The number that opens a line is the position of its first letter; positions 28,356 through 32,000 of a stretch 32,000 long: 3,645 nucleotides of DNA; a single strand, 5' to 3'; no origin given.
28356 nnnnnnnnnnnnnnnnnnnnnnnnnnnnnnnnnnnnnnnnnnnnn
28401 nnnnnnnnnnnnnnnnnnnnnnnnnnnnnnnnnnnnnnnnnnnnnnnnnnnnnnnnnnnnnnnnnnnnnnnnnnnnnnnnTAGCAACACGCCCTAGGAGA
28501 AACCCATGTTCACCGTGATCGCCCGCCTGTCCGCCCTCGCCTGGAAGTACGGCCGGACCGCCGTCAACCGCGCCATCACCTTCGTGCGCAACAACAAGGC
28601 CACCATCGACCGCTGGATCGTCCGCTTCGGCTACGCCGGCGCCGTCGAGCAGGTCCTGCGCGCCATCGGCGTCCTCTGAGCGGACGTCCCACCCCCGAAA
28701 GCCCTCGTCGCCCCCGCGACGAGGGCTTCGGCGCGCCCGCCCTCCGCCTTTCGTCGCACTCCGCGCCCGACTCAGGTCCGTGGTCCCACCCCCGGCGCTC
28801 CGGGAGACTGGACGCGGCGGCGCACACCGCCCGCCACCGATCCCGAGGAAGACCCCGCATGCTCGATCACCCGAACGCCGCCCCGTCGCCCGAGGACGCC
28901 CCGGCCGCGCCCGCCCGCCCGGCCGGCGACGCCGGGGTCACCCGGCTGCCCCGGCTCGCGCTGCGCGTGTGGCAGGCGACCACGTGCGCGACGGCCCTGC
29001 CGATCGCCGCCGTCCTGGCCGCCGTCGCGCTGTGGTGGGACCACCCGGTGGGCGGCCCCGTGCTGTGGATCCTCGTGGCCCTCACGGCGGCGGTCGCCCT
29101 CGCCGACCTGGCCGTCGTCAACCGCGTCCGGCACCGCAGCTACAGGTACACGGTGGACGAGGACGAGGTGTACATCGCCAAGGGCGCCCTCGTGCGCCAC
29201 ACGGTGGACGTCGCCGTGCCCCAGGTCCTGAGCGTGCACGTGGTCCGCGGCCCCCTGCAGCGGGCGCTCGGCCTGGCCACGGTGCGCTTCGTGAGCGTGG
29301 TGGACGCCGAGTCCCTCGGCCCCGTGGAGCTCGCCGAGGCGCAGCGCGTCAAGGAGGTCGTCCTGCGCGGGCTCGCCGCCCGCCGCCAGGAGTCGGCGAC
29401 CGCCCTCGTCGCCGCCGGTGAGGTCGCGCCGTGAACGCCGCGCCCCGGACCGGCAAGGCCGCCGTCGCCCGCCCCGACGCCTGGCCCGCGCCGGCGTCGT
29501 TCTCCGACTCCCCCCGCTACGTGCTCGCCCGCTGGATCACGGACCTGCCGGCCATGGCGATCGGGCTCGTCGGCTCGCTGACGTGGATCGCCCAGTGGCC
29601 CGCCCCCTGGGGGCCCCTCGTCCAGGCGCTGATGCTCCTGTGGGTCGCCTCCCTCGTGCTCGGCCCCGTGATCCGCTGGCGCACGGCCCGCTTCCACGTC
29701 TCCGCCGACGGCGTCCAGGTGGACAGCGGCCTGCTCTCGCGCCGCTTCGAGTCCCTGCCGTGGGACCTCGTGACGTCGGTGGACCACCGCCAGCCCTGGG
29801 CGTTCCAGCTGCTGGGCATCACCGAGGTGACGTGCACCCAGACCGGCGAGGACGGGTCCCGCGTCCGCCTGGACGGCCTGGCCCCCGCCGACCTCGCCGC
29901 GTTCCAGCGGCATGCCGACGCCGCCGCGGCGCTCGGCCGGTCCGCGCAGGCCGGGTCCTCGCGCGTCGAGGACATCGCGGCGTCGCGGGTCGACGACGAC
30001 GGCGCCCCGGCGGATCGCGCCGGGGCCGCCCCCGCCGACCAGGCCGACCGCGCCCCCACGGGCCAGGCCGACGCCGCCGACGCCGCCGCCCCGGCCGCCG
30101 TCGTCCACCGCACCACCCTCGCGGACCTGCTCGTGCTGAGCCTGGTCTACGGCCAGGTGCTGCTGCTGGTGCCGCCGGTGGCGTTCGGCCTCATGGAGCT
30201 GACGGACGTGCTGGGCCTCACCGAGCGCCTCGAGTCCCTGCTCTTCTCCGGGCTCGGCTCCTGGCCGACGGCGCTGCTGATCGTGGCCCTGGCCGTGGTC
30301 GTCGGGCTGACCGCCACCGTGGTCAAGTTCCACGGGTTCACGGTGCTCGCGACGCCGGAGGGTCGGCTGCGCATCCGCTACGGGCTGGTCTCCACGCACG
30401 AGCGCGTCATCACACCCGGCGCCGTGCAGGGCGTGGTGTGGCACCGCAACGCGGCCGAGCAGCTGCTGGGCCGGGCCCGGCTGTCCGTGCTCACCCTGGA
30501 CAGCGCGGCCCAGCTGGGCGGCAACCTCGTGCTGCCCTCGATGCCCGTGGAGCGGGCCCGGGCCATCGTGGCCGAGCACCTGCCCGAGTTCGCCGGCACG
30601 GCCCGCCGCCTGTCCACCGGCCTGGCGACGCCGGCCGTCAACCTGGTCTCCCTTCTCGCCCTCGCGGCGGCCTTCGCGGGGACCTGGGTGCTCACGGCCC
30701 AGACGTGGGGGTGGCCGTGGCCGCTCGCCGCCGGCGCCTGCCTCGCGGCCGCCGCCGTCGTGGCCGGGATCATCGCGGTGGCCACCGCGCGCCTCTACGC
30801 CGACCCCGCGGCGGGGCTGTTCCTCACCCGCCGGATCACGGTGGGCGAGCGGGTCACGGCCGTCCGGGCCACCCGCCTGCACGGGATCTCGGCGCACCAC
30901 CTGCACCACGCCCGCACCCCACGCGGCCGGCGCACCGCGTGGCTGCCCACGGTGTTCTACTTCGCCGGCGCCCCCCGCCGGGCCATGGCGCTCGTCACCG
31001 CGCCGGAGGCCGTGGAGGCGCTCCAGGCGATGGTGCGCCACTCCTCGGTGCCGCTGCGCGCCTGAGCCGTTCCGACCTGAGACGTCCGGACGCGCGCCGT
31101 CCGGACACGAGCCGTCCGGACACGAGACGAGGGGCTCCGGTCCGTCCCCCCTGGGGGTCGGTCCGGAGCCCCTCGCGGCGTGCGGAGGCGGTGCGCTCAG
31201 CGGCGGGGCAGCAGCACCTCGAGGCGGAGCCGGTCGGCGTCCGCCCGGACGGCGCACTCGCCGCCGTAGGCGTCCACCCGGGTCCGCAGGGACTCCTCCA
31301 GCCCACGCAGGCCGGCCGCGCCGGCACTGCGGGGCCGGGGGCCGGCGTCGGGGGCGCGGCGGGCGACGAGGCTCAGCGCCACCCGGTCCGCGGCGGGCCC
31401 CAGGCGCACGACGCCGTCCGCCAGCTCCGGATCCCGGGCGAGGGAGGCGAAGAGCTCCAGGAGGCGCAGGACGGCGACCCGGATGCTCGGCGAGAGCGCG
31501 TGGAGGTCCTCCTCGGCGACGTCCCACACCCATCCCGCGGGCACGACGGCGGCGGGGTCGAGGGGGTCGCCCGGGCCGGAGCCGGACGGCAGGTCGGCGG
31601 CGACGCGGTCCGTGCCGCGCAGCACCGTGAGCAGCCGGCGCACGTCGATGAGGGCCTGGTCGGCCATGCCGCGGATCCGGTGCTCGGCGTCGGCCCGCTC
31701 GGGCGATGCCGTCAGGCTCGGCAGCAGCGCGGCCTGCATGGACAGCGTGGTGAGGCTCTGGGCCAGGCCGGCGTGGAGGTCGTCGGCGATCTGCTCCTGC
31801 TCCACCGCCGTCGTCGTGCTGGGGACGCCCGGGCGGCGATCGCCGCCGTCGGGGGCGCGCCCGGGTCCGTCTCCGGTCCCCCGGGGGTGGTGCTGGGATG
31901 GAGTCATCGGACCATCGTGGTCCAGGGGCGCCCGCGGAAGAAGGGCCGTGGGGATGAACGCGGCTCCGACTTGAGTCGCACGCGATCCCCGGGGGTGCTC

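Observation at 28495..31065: Unannotated 57-codon leaderless bacteriocin candidate with a YdbS/YdbT (bPH_2) export/immunity pair in a high-GC actinobacterium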

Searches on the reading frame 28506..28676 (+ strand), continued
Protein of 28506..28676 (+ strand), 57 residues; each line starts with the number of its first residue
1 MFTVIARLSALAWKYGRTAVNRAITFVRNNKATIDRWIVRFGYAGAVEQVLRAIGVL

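Call 75: find_encoding_contigs(protein=P0009, flank=5000, max_places=3)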
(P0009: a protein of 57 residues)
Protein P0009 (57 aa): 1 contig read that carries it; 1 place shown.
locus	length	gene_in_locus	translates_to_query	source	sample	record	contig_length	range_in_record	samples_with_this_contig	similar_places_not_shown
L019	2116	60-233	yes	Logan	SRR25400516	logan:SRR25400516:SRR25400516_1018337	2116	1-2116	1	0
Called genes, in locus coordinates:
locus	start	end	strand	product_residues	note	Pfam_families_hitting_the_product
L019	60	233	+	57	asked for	-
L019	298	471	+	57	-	-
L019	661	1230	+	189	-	PF03703:bPH_2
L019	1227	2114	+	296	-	?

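Call 84: predict_structure(alignment_id=A6)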
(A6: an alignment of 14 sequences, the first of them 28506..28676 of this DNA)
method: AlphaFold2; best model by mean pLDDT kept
length: 57 residues; sequences in the alignment: 14
mean_pLDDT: 92.0   pTM: 0.73
mean pLDDT of the five models: 92.0, 91.0, 87.5, 87.3, 86.6
residues with pLDDT >= 90: 46; 70-90: 11; 50-70: 0; < 50: 0
segments of 3 or more residues with pLDDT < 50: none
pLDDT, mean of each block of 10 residues (from residue 1): 90 91 94 95 93 89
secondary structure, 60 per line:
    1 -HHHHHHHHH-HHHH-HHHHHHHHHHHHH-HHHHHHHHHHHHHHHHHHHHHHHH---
elements in order: H2-10 H12-15 H17-29 H31-54

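Call 86: fold_search(model_id=the predicted structure, library=pdb)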
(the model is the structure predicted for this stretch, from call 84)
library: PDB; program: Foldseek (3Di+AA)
matches with E <= 10: 0; with E <= 0.001: 0
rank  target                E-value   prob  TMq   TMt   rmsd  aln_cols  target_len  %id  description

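Call 93: search_dna_similar(query=window:28506-28676:+, collection=plasmids, mode=protein, max_evalue=0.01, max_rows=15)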
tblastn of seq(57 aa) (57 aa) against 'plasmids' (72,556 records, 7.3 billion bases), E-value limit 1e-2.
No match.

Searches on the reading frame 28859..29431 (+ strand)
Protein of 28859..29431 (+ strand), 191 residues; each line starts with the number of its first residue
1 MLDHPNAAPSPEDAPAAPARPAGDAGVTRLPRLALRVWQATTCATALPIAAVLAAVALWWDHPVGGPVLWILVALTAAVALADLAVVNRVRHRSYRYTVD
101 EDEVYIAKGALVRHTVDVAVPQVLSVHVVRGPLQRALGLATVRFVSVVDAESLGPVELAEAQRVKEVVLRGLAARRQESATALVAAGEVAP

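Call 3: search_protein_families(library=pfam, proteins=[window:28859-29431:+], max_evalue=1)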
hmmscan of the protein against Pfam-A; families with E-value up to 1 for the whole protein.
window:28859-29431:+ (191 aa): 6 families
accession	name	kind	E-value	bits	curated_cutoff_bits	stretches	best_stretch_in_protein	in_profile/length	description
PF03703.20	bPH_2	-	1.3e-10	41.8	22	1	93-165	2-75/78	Bacterial PH domain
PF00487.30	FA_desaturase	-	0.05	13.8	29.7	1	30-84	126-178/253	Fatty acid desaturase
PF17336.7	DUF5368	-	0.055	14.2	25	1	66-99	18-52/112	Family of unknown function (DUF5368)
PF11667.14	DUF3267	-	0.13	13.1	27.1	1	43-91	55-101/108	Putative zincin peptidase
PF08750.16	CNP1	-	0.16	12.3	25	1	75-120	13-58/135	CNP1-like family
PF03334.19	PhaG_MnhG_YufB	-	0.27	11.9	23.4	1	25-81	14-72/80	Na+/H+ antiporter subunit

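Call 4: search_protein_families(library=ncbifam, proteins=[window:28859-29431:+], max_evalue=1)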
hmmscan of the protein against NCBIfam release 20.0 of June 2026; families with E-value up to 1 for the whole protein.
window:28859-29431:+ (191 aa): 4 families
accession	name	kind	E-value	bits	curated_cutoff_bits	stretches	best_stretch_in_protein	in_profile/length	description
NF033634.1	SLATT_1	domain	0.0042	17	41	1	34-107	23-94/132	SLATT domain-containing protein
NF009312.0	PRK12672.1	subfamily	0.0094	16.1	122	1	25-90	23-89/122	putative monovalent cation/H+ antiporter subunit G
NF009314.0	PRK12674.1-2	subfamily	0.036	13.7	102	1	25-80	24-81/116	Na+/H+ antiporter subunit G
NF009320.0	PRK12675.1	equivalog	0.053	14.1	128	1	23-99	17-90/104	putative monovalent cation/H+ antiporter subunit G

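Call 87: find_homologous_proteins(query=window:28859-29431:+, max_evalue=1e-10)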
Query window:28859-29431:+ (191 aa): 12 proteins with E <= 1e-10 among 8000 candidates.
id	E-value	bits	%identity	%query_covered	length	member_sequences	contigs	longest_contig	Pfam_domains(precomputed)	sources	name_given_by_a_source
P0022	1.2e-110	386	99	100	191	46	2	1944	PF03703.21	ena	-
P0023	1.5e-109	382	98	100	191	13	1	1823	PF03703.21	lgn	-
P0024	8.3e-102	357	92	100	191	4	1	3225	PF03703.21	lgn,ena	-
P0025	1.8e-73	264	66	98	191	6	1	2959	PF03703.21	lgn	-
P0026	8.6e-59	217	64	92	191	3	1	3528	PF03703.21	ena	-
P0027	8.0e-58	213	63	90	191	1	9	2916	PF03703.21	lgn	-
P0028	9.2e-58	213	62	93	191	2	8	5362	PF03703.21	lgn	-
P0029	6.4e-56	207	56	96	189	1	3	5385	PF03703.21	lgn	-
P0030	1.3e-50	190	54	90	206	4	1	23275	PF03703.21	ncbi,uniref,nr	ncbi:PH domain-containing protein [uncultured Arthrobacter sp.]|uniref:PH domain-containing protein 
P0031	3.2e-49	185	84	61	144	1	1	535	PF03703.21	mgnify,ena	mgnify:CR=1 FL=1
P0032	8.9e-49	184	51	93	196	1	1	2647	PF03703.21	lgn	-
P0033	2.5e-40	156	81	52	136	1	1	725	-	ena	-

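Call 88: find_encoding_contigs(protein=P0028, flank=4000, max_places=3)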
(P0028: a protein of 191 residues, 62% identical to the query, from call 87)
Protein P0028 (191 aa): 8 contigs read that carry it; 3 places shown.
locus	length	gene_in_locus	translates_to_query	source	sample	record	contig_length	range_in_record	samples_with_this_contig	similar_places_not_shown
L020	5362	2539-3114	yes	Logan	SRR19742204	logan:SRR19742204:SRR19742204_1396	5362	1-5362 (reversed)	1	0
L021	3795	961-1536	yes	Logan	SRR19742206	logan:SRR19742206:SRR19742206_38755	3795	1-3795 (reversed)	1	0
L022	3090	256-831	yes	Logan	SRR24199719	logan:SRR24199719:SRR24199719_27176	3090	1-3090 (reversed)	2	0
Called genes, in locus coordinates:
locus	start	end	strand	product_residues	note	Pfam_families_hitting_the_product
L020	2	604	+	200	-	?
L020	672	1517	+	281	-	-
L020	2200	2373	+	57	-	-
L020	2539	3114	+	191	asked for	PF03703:bPH_2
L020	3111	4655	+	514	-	PF03703:bPH_2 (weak)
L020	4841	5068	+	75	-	-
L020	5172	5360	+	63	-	?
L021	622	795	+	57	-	-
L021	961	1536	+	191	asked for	PF03703:bPH_2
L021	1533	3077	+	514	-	PF03703:bPH_2 (weak)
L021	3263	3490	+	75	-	-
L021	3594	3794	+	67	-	?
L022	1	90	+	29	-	?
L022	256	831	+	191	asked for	PF03703:bPH_2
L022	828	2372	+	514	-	PF03703:bPH_2 (weak)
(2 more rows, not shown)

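Call 89: find_encoding_contigs(protein=P0025, flank=4000, max_places=2)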
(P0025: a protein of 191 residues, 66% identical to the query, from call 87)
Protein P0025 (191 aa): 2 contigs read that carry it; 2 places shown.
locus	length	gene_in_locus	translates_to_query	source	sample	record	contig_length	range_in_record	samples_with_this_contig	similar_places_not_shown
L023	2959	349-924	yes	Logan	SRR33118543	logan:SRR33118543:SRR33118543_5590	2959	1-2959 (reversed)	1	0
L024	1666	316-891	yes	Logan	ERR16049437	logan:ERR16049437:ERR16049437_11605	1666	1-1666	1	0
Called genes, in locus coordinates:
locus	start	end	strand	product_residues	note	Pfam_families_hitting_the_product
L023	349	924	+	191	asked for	PF03703:bPH_2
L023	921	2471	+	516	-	PF03703:bPH_2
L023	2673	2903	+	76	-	-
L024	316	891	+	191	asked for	PF03703:bPH_2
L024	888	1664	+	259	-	?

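Call 90: find_encoding_contigs(protein=P0032, flank=4000, max_places=2)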
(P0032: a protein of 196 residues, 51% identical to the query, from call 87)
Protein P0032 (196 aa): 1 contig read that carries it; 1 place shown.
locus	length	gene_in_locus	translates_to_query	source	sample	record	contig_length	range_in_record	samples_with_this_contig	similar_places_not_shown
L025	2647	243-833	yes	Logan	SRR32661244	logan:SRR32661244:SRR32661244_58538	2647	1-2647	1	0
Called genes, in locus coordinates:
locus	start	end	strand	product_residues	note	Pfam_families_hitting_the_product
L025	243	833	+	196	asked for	PF03703:bPH_2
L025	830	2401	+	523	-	PF03703:bPH_2 (faint)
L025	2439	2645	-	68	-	?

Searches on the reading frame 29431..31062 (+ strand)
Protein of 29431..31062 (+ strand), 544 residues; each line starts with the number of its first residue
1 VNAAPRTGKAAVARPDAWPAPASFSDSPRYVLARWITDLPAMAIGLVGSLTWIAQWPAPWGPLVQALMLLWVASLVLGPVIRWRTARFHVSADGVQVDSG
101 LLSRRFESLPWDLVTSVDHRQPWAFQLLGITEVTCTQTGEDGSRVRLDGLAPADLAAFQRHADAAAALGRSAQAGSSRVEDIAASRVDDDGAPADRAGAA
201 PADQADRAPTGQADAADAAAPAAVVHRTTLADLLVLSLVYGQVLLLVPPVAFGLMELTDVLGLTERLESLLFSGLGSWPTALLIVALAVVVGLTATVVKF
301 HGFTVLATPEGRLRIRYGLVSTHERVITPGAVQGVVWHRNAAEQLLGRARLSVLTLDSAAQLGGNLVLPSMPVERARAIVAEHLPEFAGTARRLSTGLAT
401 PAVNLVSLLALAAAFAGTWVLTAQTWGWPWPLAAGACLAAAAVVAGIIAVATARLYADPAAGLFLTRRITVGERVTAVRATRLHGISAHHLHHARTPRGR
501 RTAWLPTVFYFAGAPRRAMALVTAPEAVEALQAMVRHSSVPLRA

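Call 3: search_protein_families(library=pfam, proteins=[window:29431-31062:+], max_evalue=1)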
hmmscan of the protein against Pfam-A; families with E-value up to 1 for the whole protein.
window:29431-31062:+ (544 aa): 1 family
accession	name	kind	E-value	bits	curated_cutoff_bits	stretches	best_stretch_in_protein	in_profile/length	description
PF03703.20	bPH_2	-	3.2e-12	47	22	2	83-160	1-76/78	Bacterial PH domain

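Call 4: search_protein_families(library=ncbifam, proteins=[window:29431-31062:+], max_evalue=1)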
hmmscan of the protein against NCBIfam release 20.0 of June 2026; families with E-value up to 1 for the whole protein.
window:29431-31062:+ (544 aa): 0 families

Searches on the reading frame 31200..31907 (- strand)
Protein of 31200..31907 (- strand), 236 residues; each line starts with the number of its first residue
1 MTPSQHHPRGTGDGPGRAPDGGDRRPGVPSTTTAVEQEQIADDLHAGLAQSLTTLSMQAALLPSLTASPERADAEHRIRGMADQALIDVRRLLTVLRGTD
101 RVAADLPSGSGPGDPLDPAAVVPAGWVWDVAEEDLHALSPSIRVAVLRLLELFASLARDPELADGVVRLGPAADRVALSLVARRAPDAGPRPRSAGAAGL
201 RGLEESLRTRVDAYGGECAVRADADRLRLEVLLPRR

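Call 52: search_protein_families(library=pfam, proteins=[window:31200-31907:-], max_evalue=0.1)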
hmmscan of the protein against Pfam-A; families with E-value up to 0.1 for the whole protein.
window:31200-31907:- (236 aa): 1 family
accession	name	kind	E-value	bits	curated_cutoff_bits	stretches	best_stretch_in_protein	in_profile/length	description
PF07730.19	HisKA_3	-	1.5e-09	38.7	24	1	36-99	1-66/68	Histidine kinase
